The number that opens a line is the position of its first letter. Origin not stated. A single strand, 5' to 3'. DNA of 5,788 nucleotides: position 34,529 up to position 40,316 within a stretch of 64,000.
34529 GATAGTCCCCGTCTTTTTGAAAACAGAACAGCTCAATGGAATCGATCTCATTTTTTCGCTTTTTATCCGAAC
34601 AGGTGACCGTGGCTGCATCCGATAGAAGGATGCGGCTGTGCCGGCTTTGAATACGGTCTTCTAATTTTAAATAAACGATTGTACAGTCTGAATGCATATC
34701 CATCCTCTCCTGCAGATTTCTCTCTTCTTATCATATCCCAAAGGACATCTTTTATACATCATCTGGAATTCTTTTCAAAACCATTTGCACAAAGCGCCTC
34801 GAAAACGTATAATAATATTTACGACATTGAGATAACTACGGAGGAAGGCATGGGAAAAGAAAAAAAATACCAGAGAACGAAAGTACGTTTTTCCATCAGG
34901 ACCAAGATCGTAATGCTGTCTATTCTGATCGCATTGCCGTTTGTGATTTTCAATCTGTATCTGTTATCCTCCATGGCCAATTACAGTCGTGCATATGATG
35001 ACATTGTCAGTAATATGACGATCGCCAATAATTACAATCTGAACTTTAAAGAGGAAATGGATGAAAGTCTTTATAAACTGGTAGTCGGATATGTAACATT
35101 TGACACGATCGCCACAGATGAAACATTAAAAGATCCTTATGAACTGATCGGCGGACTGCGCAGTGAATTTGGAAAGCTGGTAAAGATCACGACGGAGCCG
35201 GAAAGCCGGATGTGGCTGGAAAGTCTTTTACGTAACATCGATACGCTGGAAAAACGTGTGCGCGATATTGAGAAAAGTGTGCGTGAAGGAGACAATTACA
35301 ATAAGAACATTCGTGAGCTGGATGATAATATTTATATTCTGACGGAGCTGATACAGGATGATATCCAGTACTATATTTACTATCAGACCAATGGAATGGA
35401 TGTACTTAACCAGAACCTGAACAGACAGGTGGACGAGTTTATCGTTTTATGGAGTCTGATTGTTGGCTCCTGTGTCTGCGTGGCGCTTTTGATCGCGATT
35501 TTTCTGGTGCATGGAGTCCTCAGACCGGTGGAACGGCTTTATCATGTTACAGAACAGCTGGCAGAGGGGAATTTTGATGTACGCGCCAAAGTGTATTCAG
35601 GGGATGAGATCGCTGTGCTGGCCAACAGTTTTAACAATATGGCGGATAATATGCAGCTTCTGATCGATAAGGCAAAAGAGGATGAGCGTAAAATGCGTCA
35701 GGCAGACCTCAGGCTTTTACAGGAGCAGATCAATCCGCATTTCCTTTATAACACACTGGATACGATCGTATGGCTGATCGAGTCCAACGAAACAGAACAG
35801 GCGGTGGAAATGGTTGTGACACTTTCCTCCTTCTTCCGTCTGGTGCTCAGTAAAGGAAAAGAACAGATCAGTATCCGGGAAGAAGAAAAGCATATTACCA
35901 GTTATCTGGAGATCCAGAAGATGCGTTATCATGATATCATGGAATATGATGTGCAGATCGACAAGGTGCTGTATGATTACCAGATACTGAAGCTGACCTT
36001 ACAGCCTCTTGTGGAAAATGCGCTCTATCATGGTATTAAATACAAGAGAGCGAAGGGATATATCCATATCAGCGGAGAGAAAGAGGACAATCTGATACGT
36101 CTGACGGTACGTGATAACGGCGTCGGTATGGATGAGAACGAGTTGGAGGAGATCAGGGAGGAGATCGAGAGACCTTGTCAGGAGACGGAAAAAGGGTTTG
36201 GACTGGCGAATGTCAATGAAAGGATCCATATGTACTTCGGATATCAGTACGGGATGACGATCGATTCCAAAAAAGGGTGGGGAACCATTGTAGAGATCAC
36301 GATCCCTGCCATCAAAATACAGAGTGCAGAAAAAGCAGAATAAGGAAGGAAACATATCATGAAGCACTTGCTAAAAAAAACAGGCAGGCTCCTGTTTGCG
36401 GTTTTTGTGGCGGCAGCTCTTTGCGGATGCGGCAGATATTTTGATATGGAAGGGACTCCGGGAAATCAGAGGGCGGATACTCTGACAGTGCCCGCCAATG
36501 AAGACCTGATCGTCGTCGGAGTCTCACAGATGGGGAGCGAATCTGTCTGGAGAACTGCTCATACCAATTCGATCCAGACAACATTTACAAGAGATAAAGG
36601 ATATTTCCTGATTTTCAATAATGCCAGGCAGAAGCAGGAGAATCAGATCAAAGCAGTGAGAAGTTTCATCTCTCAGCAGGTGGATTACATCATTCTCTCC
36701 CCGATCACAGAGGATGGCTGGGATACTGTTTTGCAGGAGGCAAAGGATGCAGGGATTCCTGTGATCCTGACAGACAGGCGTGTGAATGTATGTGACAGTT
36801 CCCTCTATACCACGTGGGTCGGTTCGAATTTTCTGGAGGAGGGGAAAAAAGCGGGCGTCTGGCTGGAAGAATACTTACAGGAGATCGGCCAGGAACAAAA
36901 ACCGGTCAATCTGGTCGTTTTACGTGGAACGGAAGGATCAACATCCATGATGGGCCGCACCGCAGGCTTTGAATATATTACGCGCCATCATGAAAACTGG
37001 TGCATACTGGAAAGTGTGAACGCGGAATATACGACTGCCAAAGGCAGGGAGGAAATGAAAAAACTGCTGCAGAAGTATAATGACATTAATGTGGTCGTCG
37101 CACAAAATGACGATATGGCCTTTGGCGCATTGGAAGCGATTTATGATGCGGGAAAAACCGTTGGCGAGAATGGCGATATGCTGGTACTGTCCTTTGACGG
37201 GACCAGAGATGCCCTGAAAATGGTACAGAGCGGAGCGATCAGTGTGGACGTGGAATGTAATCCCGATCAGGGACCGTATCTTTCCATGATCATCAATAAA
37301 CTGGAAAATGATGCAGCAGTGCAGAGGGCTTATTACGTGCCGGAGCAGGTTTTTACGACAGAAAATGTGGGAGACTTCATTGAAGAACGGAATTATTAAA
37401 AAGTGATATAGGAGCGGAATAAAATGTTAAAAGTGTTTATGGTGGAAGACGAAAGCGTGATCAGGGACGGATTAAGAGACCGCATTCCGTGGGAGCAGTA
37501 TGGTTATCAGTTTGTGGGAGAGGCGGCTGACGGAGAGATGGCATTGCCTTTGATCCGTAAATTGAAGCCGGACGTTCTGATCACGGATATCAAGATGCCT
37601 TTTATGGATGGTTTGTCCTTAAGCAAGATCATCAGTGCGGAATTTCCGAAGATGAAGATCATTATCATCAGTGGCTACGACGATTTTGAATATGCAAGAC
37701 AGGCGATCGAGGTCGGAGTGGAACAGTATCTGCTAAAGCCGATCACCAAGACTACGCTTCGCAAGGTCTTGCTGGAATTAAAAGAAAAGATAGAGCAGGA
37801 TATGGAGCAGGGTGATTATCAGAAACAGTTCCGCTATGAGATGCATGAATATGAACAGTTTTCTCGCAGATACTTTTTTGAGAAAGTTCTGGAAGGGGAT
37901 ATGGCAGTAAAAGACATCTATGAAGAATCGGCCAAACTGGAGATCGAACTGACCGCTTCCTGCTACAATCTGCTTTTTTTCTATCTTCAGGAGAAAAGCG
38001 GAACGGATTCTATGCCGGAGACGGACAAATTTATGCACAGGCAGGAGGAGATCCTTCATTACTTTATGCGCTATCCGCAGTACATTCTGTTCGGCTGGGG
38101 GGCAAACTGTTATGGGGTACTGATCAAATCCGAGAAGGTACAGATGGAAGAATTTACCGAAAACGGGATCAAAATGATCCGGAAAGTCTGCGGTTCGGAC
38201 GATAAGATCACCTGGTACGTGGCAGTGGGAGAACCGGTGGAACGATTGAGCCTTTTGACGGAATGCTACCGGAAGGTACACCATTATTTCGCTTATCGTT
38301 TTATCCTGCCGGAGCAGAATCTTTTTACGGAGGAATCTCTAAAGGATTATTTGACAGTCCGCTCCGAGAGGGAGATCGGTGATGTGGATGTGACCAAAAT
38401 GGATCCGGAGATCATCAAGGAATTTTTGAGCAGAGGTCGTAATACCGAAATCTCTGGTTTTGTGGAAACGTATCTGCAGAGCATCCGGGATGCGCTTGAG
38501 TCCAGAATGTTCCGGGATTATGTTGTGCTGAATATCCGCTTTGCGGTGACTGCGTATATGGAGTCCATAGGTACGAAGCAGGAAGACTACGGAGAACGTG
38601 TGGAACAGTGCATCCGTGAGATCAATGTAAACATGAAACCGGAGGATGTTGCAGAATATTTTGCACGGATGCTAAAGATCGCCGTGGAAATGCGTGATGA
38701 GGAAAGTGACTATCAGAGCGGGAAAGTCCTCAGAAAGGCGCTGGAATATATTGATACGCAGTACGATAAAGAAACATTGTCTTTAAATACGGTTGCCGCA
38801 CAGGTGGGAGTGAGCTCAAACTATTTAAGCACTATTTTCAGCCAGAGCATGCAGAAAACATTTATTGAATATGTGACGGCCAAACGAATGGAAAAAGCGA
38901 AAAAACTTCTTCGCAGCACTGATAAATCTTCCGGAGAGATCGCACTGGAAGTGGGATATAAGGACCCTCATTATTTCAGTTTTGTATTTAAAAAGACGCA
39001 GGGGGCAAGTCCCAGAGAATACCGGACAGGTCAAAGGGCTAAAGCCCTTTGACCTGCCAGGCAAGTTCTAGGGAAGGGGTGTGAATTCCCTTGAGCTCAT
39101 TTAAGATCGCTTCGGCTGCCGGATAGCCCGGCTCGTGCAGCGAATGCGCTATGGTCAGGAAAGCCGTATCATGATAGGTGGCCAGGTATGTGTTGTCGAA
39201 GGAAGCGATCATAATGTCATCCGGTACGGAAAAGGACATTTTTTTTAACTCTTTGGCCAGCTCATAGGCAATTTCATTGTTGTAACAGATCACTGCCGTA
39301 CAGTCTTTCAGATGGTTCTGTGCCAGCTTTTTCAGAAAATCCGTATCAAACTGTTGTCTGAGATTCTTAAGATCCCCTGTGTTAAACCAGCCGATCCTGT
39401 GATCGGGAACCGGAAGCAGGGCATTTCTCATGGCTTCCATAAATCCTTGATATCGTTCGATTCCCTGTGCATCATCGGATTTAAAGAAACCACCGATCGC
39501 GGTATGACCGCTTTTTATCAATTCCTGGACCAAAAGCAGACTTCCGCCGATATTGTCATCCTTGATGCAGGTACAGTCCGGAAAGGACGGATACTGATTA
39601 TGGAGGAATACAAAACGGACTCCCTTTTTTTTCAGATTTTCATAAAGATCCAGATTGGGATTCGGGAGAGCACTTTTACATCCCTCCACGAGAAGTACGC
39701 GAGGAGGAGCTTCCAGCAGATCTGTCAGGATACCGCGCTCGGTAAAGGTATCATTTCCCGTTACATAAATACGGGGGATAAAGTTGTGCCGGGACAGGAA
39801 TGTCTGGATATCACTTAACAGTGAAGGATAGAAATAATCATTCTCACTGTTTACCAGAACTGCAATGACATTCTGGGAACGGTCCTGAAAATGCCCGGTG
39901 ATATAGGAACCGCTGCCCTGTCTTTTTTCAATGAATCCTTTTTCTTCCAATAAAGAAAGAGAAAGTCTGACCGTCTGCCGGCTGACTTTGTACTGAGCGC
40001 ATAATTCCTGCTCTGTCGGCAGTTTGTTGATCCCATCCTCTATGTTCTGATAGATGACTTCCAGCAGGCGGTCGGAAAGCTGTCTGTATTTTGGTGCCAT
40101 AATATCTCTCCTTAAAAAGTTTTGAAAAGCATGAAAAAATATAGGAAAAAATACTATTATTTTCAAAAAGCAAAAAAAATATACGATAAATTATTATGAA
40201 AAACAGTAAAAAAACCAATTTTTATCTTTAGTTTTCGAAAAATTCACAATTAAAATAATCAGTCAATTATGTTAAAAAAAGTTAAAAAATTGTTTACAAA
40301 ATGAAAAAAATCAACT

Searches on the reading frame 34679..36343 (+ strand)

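Call 59: search_protein_families(library=pfam, proteins=[window:34679-36343:+], max_evalue=0.00001)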
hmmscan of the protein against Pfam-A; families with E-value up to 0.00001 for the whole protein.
window:34679-36343:+ (554 aa): 3 families
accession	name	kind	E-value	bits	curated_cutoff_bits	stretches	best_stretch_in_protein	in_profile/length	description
PF06580.19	His_kinase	-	1.1e-26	93.3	25.2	1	342-419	1-79/81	Histidine kinase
PF00672.30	HAMP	-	2.3e-14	53.9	25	1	275-326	1-52/53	HAMP domain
PF02518.31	HATPase_c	-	5.9e-13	49.7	26.4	1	440-544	5-109/111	Histidine kinase-, DNA gyrase B-, and HSP90-like ATPase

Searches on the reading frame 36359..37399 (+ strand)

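Call 59: search_protein_families(library=pfam, proteins=[window:36359-37399:+], max_evalue=0.00001)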
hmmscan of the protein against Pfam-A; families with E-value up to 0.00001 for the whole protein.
window:36359-37399:+ (346 aa): 2 families
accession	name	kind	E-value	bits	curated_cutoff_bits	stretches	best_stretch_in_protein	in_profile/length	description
PF13407.12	Peripla_BP_4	-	2.4e-37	129.3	35.1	1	55-295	3-232/258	Periplasmic binding protein domain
PF00532.27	Peripla_BP_1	-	1.1e-10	41.9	22.2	1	81-281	31-222/281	Periplasmic binding proteins and sugar binding domain of LacI family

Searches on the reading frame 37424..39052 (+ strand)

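Call 59: search_protein_families(library=pfam, proteins=[window:37424-39052:+], max_evalue=0.00001)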
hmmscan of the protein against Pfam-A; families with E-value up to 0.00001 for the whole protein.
window:37424-39052:+ (542 aa): 3 families
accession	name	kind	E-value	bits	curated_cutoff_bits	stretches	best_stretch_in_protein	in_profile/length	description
PF00072.30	Response_reg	-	4e-25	88.6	30.2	1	4-115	1-109/111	Response regulator receiver domain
PF12833.13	HTH_18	-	5.1e-21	75.2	33.6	1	458-535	2-79/80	Helix-turn-helix domain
PF00165.29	HTH_AraC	-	2.4e-16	59.8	26.6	2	498-535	6-42/42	Bacterial regulatory helix-turn-helix proteins, AraC family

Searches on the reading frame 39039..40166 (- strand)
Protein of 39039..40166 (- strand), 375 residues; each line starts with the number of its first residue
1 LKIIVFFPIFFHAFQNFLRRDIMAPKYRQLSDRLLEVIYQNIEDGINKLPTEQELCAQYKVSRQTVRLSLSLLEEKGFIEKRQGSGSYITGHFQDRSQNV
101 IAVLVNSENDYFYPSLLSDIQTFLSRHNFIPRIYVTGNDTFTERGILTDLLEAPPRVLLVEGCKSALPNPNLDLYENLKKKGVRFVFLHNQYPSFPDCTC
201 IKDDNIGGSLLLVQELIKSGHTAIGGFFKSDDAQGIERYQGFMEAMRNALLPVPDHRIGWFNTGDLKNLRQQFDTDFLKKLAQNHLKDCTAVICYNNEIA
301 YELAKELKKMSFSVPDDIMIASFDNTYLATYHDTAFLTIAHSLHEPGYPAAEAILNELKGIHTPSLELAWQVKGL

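Call 59: search_protein_families(library=pfam, proteins=[window:39039-40166:-], max_evalue=0.00001)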
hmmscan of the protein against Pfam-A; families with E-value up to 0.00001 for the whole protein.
window:39039-40166:- (375 aa): 3 families
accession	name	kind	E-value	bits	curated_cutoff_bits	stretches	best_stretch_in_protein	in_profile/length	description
PF13377.12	Peripla_BP_3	-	1.8e-18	67.6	26.5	1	213-364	1-151/167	Periplasmic binding protein-like domain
PF00392.27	GntR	-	5.6e-13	48.8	27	1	27-89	2-64/64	Bacterial regulatory proteins, gntR family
PF00532.27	Peripla_BP_1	-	5.7e-06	26.5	22.2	0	173-339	72-241/281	Periplasmic binding proteins and sugar binding domain of LacI family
